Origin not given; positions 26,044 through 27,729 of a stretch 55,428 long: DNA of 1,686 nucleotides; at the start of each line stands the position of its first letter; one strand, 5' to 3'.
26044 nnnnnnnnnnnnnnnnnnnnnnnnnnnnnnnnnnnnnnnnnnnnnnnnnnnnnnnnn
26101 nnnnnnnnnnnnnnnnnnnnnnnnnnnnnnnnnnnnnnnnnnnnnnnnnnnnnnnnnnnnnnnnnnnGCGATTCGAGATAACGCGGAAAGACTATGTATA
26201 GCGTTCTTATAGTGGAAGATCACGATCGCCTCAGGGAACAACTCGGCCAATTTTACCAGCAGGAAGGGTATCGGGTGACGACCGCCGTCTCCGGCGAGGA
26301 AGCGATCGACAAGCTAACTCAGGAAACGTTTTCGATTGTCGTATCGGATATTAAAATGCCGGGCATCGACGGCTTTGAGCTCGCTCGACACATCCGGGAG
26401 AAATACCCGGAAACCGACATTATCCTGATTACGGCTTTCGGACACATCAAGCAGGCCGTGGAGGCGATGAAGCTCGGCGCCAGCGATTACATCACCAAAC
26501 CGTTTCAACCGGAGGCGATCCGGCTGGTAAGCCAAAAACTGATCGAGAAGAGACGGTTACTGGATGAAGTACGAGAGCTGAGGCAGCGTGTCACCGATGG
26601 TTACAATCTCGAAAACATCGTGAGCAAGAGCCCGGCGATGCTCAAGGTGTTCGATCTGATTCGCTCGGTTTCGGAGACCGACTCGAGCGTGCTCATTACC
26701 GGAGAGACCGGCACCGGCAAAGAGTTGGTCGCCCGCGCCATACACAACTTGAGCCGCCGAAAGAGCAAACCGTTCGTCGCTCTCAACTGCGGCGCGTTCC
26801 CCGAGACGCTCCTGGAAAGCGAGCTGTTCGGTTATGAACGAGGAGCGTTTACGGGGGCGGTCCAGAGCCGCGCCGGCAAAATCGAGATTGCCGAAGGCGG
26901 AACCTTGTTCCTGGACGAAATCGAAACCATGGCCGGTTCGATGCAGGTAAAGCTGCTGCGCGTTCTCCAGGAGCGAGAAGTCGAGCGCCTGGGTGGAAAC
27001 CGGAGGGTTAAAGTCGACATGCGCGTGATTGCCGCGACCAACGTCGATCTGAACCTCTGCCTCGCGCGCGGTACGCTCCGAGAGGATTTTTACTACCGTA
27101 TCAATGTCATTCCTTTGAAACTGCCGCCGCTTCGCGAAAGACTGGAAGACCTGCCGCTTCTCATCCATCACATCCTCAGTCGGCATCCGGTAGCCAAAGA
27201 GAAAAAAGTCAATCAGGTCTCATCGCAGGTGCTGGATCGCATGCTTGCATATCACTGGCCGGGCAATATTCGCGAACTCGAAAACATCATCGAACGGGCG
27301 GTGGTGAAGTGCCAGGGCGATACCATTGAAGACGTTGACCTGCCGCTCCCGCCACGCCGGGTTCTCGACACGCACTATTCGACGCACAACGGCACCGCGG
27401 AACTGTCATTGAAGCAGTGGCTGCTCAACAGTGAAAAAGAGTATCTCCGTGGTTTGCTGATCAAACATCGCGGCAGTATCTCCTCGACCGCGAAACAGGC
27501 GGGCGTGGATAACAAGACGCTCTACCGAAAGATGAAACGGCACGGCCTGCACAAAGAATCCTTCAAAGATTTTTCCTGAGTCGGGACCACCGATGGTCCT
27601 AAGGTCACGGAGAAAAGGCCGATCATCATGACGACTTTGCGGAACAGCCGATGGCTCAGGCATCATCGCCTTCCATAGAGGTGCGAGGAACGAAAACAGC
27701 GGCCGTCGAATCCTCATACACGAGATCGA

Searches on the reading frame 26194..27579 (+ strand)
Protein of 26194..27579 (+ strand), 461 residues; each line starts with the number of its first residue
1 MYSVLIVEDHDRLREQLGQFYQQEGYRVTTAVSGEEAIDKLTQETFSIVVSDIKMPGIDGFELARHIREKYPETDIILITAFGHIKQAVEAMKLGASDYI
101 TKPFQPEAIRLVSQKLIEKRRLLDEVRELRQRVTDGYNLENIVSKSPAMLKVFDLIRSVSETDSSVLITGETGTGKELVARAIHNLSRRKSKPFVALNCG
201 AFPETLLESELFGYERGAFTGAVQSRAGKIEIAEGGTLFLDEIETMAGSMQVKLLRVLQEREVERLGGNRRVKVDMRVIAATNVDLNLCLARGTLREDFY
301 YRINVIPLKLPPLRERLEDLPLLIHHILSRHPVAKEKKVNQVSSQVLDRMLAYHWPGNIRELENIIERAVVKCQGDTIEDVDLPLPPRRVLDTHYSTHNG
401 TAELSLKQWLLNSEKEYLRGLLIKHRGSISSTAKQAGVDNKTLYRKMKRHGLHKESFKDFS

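Call 64: search_protein_families(library=pfam, proteins=[window:26194-27579:+], max_evalue=0.0001)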
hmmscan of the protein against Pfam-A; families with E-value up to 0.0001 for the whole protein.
window:26194-27579:+ (461 aa): 8 families
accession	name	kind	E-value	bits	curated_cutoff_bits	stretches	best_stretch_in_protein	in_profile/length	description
PF00158.32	Sigma54_activat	-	3.7e-71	238.7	20.2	1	142-308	1-167/168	Sigma-54 interaction domain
PF00072.30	Response_reg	-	3.3e-32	111.4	30.2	1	4-110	1-107/111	Response regulator receiver domain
PF25601.1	AAA_lid_14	-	2.6e-23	82.1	27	1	314-384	1-71/87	AAA+ ATPase lid domain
PF14532.12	Sigma54_activ_2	-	2.9e-18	66.9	25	1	144-313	2-138/138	Sigma-54 interaction domain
PF07728.20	AAA_5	-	4.3e-11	43.4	22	1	166-283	2-122/139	AAA domain (dynein-related subfamily)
PF07724.20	AAA_2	-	2.9e-07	31.1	27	1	164-285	4-126/166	AAA domain (Cdc48 subfamily)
PF00004.35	AAA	-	2e-05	25.5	21.2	1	166-283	1-109/131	ATPase family associated with various cellular activities (AAA)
PF02954.25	HTH_8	-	2.9e-05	24.1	22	1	414-449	6-41/42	Bacterial regulatory protein, Fis family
